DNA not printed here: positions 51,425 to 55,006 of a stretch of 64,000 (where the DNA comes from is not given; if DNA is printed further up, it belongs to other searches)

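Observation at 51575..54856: Giant (~1,090 aa) protein with a TadE/prepilin-type N-terminus fused to a Cys/Asn/Thr-rich repeat domain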

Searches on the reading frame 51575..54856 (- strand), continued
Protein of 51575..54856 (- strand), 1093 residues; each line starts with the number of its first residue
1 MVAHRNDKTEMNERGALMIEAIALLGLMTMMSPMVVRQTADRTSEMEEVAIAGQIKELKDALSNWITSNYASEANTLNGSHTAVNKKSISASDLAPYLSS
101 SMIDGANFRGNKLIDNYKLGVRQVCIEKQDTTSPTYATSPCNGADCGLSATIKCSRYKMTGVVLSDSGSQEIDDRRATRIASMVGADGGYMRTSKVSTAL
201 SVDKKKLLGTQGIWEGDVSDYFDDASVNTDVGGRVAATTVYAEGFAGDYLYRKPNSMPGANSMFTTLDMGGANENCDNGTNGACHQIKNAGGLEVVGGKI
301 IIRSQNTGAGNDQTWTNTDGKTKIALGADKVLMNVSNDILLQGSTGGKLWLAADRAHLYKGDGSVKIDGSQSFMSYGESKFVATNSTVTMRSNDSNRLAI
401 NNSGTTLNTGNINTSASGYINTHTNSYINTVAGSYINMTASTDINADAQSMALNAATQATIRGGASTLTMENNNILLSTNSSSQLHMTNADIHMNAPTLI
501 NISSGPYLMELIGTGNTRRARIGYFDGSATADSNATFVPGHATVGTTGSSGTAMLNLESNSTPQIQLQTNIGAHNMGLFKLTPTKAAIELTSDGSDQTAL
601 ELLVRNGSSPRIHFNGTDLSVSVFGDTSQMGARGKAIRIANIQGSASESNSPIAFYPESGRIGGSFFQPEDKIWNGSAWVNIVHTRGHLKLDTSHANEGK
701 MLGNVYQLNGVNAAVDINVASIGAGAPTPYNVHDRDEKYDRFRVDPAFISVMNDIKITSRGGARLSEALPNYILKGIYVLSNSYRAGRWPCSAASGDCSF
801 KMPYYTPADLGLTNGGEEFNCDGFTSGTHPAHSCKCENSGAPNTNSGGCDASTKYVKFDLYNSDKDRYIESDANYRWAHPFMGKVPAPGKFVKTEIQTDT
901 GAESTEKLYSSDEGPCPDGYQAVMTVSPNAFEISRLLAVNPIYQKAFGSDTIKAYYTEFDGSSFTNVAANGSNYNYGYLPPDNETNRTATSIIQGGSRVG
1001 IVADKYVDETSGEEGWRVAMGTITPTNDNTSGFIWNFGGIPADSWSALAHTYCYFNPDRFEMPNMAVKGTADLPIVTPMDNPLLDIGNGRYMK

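Call 32: find_homologous_proteins(query=L003:3741-5126:+)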
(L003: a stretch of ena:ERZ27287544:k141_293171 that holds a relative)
Query L003:3741-5126:+ (462 aa): 530 proteins with E <= 0.001 among 8000 candidates; the best 120 are listed.
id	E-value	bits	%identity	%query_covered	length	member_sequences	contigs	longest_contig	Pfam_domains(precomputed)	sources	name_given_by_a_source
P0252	0.0e+0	1046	99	100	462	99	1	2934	PF06864.18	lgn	-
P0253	2.8e-249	845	80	99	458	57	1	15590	PF06864.18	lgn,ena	-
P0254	7.4e-243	824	78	100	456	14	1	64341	PF06864.18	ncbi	-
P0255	5.4e-207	706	69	95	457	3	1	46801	PF06864.18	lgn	-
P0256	5.8e-201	686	65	96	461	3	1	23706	PF06864.18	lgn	-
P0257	7.0e-199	679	67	92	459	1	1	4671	PF06864.18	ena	-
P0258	1.7e-198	678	68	92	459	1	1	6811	PF06864.18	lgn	-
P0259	2.8e-198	677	67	92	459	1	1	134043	PF06864.18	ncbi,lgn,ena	-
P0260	6.4e-198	676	68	92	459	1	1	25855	PF06864.18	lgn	-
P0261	1.6e-197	675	64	100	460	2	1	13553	PF06864.18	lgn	-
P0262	6.1e-197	673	66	94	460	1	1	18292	PF06864.18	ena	-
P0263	1.4e-196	672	62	100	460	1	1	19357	PF06864.18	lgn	-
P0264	4.9e-196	670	64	99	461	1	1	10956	PF06864.18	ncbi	ncbi:MAG: type 4b pilus protein PilO2 [Alphaproteobacteria bacterium]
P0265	2.3e-195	668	63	99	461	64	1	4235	PF06864.18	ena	-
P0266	7.0e-193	660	63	99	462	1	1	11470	PF06864.18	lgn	-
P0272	1.8e-189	648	62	100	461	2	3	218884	PF06864.18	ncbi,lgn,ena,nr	ncbi:MAG: type 4b pilus protein PilO2 [Alphaproteobacteria bacterium]|nr:type 4b pilus protein PilO2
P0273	2.2e-188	645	63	99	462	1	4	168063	PF06864.18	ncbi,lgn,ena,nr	ncbi:MAG: type 4b pilus protein PilO2 [Alphaproteobacteria bacterium]|nr:type 4b pilus protein PilO2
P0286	1.3e-178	613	60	94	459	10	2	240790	PF06864.18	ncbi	-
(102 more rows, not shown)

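Call 34: find_encoding_contigs(protein=P0272, flank=10000, max_places=3)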
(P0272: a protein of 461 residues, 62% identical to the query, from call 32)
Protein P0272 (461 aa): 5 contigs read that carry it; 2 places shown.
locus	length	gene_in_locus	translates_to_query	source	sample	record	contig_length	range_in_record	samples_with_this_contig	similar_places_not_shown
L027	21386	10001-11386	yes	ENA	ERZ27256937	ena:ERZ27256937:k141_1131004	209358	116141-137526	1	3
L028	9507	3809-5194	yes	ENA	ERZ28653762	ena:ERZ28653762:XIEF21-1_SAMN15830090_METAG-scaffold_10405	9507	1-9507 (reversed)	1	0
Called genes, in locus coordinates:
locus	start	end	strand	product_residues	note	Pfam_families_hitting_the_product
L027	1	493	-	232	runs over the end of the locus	-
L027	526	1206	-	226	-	-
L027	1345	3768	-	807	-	PF27097:VirB4_TrbE_N, PF03135:CagE_TrbE_VirB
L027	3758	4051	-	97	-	-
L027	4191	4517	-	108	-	PF04956:TrbC (weak)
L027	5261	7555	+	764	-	-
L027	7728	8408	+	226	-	PF10671:TcpQ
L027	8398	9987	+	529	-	PF00263:Secretin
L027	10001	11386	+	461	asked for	PF06864:PAP_PilO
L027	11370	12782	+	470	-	-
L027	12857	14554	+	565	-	PF00437:T2SSE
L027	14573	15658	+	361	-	PF00482:T2SSF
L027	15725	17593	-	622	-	PF08439:Peptidase_M3_N, PF01432:Peptidase_M3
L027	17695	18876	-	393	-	PF00465:Fe-ADH, PF13685:Fe-ADH_2 (weak), PF25137:ADH_Fe_C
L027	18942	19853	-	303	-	-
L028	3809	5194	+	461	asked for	PF06864:PAP_PilO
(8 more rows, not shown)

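Call 35: find_encoding_contigs(protein=P0259, flank=10000, max_places=3)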
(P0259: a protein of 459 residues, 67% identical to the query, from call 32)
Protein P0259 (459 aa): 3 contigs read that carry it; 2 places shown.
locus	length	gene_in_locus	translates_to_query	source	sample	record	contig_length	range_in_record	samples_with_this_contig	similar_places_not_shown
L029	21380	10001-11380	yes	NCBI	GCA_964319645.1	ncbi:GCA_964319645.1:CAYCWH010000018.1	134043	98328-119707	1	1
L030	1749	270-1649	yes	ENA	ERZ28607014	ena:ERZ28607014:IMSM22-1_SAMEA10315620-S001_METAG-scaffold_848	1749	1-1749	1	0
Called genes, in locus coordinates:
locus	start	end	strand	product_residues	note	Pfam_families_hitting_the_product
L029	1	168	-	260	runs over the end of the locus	-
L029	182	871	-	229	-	-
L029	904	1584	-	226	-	-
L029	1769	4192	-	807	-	PF27097:VirB4_TrbE_N (weak), PF03135:CagE_TrbE_VirB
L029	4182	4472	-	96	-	-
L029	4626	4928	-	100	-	PF04956:TrbC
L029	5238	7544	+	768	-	-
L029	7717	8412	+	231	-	PF10671:TcpQ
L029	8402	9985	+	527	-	PF00263:Secretin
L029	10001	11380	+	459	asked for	PF06864:PAP_PilO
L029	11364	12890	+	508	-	-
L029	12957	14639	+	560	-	PF00437:T2SSE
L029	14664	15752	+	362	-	PF00482:T2SSF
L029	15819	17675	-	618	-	PF08439:Peptidase_M3_N, PF01432:Peptidase_M3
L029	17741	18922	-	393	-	PF00465:Fe-ADH, PF13685:Fe-ADH_2, PF25137:ADH_Fe_C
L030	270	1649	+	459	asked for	PF06864:PAP_PilO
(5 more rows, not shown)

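Call 36: find_encoding_contigs(protein=P0254, flank=10000, max_places=3)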
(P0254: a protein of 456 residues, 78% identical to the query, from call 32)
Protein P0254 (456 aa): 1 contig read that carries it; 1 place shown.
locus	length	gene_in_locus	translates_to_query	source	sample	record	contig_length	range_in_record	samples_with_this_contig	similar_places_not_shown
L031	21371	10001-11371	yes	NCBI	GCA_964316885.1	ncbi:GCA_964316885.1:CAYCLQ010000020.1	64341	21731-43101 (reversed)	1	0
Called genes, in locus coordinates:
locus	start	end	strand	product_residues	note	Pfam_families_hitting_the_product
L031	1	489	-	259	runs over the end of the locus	-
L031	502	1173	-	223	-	-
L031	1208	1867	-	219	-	-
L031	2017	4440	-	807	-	PF27097:VirB4_TrbE_N (weak), PF03135:CagE_TrbE_VirB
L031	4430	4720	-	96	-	-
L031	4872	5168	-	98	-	PF04956:TrbC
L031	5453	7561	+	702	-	-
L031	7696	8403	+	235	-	PF10671:TcpQ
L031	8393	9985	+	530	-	PF00263:Secretin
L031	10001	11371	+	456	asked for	PF06864:PAP_PilO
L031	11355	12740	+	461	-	-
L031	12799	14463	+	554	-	PF00437:T2SSE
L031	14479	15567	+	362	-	PF00482:T2SSF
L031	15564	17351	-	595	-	PF13476:AAA_23 (faint), PF00005:ABC_tran, PF02463:SMC_N (faint), PF13175:AAA_15 (faint), PF13191:AAA_16 (faint), PF13304:AAA_21 (faint), PF00005:ABC_tran, PF16326:ABC_tran_CTD, +3 more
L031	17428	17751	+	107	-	-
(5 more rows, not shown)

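Call 37: find_encoding_contigs(protein=P0273, flank=10000, max_places=4)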
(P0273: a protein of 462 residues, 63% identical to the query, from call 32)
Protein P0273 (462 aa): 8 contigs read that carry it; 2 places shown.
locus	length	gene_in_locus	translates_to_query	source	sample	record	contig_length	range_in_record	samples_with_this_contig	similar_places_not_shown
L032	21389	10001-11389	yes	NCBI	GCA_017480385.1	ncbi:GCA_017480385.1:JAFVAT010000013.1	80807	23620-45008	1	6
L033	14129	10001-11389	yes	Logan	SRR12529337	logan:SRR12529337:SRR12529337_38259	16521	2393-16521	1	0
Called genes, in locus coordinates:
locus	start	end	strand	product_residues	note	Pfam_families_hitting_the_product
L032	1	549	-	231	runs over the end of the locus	-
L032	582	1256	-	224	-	-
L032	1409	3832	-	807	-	PF27097:VirB4_TrbE_N (weak), PF03135:CagE_TrbE_VirB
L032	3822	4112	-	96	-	-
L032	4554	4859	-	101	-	PF04956:TrbC (weak)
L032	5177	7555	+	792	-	-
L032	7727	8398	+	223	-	PF10671:TcpQ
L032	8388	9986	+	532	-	PF00263:Secretin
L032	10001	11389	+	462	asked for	PF06864:PAP_PilO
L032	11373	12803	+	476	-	-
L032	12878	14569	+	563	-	PF00437:T2SSE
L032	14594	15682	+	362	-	PF00482:T2SSF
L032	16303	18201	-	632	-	PF08439:Peptidase_M3_N, PF01432:Peptidase_M3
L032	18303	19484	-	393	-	PF00465:Fe-ADH, PF13685:Fe-ADH_2 (weak), PF25137:ADH_Fe_C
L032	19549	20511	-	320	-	-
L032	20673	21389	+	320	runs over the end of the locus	PF03255:ACCA, PF01039:Carboxyl_trans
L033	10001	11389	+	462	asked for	PF06864:PAP_PilO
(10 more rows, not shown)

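Call 40: search_protein_families(library=ncbifam, proteins=[L032:5177-7555:+, L032:7727-8398:+, L032:8388-9986:+, L032:10001-11389:+, L032:11373-12803:+, L032:12878-14569:+, L032:14594-15682:+, L024:3855-4823:-], max_evalue=0.01)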
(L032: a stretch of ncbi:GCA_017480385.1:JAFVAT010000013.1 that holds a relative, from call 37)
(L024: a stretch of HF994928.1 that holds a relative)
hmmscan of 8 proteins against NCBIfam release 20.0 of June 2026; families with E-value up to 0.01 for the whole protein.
L032:5177-7555:+ (792 aa): 0 families

L032:7727-8398:+ (223 aa): 0 families

L032:8388-9986:+ (532 aa): 5 families
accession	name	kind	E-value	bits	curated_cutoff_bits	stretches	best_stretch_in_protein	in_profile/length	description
TIGR02520.1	pilus_B_mal_scr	equivalog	4.9e-74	249.7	287.65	2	147-516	125-511/513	PilN family type IVB pilus formation outer membrane protein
TIGR02519.1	pilus_MshL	equivalog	2.6e-27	95.6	250.2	1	245-518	5-289/290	pilus (MSHA type) biogenesis protein MshL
NF042912.1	Amuc_1098_fam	equivalog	1.8e-05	23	750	1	229-295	415-481/805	Amuc_1098 family type IV pilus outer membrane protein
TIGR02515.1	IV_pilus_PilQ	subfamily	2.1e-05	23.7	284.35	0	313-434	239-353/428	type IV pilus secretin PilQ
NF011873.0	PRK15346.1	equivalog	0.0066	15.2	524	0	265-490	262-455/499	EscC/YscC/HrcC family type III secretion system outer membrane ring protein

L032:10001-11389:+ (462 aa): 0 families

L032:11373-12803:+ (476 aa): 1 family
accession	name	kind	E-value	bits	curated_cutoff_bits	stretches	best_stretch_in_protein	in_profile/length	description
TIGR03021.1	pilP_fam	equivalog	0.00062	20.8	34.65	1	323-404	38-118/119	type IV pilus biogenesis protein PilP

L032:12878-14569:+ (563 aa): 17 families
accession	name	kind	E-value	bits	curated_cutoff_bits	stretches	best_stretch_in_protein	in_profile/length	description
TIGR02533.1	type_II_gspE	equivalog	6.1e-67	226.3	630.25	1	149-552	114-484/486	type II secretion system ATPase GspE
TIGR02538.1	type_IV_pilB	equivalog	8.3e-60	203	675.65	1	138-552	175-560/564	type IV-A pilus assembly ATPase PilB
NF053534.1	T4PilAsmATPsTfpB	equivalog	1.3e-52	179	850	1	155-552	212-580/584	type IV pilus assembly ATPase TfpB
NF007755.0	PRK10436.1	equivalog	1.8e-48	165.4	617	1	145-556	85-461/465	type II secretion system protein GspE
NF041000.1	ATPase_ComGA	equivalog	1.9e-39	135.3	300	1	151-441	3-265/267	competence type IV pilus ATPase ComGA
TIGR01420.1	pilT_fam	subfamily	5.6e-30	104.7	319.1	1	287-444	114-271/343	PilT/PilU family type 4a pilus ATPase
TIGR02525.1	plasmid_TraJ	equivalog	4.7e-17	62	368.3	1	283-415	138-268/372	plasmid transfer ATPase TraJ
NF058587.1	archaellum_moto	equivalog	1e-14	54.2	550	1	298-417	278-394/527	archaellum flagellar ATPase motor FlaI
TIGR02788.1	VirB11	equivalog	1.7e-12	47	249.95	1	282-421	131-267/308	P-type DNA transfer ATPase VirB11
TIGR03819.1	heli_sec_ATPase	hypoth_equivalog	2.8e-12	46.5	373.15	1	240-420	123-301/340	TadA family conjugal transfer-associated ATPase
TIGR02524.1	dot_icm_DotB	equivalog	2.9e-11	43.2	463.3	1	295-411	134-251/358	Dot/Icm type IV secretion system ATPase DotB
TIGR02782.1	TrbB_P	equivalog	3.4e-09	36.4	304.55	1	298-425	139-261/303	P-type conjugative transfer ATPase TrbB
NF053672.1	bindosome_BasE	exception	5.7e-09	35.2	1000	1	299-416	274-388/512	bindosome assembly system ATPase subunit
NF010425.0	PRK13851.1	equivalog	1.3e-08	34.2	461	1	283-407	150-271/344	type IV secretion system protein VirB11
NF010469.0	PRK13894.1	subfamily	9.3e-07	28.5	508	1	298-418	152-266/320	conjugal transfer ATPase TrbB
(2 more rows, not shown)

L032:14594-15682:+ (362 aa): 6 families
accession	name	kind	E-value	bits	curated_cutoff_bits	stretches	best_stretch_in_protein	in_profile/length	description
NF041012.2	T4P_ComGB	equivalog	1.2e-13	51.1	240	1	30-283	6-258/332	competence type IV pilus assembly protein ComGB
NF007861.0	PRK10573.1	equivalog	2.7e-11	43.2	401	1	22-285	56-324/401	protein transport protein HofC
TIGR02120.1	GspF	equivalog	8.3e-11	41.7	424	1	21-289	59-330/401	type II secretion system inner membrane protein GspF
NF047826.1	T3SSXpsF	equivalog_domain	6.7e-08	31.7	650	1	46-362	83-405/405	type II secretion system protein XpsF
NF052606.1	T4PiliAsmPilCMyx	equivalog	3.5e-05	22.8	700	1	74-289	123-347/419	type IV pilus assembly protein PilC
NF052607.1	T4PiliAsmPilCThrm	equivalog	0.0024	17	700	0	77-181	112-222/406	type IV pilus assembly protein PilC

L024:3855-4823:- (322 aa): 19 families
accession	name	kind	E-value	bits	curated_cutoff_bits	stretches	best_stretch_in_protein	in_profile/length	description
TIGR01420.1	pilT_fam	subfamily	9.2e-28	97.4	319.1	1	62-263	77-268/343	PilT/PilU family type 4a pilus ATPase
NF041000.1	ATPase_ComGA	equivalog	5.2e-27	94.5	300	1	94-233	111-243/267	competence type IV pilus ATPase ComGA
NF007755.0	PRK10436.1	equivalog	1.2e-23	83.5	617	1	85-232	193-332/465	type II secretion system protein GspE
TIGR02538.1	type_IV_pilB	equivalog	7.9e-23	80.9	675.65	1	65-232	268-429/564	type IV-A pilus assembly ATPase PilB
TIGR02533.1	type_II_gspE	equivalog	2e-22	79.5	630.25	1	88-234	220-358/486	type II secretion system ATPase GspE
NF053534.1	T4PilAsmATPsTfpB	equivalog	6.6e-19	67.7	850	1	90-262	315-471/584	type IV pilus assembly ATPase TfpB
TIGR02525.1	plasmid_TraJ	equivalog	2.2e-18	66.4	368.3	1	73-251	115-287/372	plasmid transfer ATPase TraJ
TIGR02524.1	dot_icm_DotB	equivalog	3.8e-15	56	463.3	1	70-234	97-258/358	Dot/Icm type IV secretion system ATPase DotB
TIGR03819.1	heli_sec_ATPase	hypoth_equivalog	7.1e-13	48.5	373.15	1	97-260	165-325/340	TadA family conjugal transfer-associated ATPase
NF058587.1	archaellum_moto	equivalog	1.9e-12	46.7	550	1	106-227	272-388/527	archaellum flagellar ATPase motor FlaI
TIGR02788.1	VirB11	equivalog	1.8e-11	43.7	249.95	1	113-264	148-298/308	P-type DNA transfer ATPase VirB11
NF053672.1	bindosome_BasE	exception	2.7e-09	36.3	1000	1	115-230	275-386/512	bindosome assembly system ATPase subunit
TIGR02782.1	TrbB_P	equivalog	9.6e-09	34.9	304.55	1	113-232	140-252/303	P-type conjugative transfer ATPase TrbB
NF010469.0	PRK13894.1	subfamily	1.7e-07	30.9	508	1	113-232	153-264/320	conjugal transfer ATPase TrbB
NF010475.0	PRK13900.1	equivalog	4.5e-06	26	389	1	116-231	166-278/333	type IV secretion system ATPase VirB11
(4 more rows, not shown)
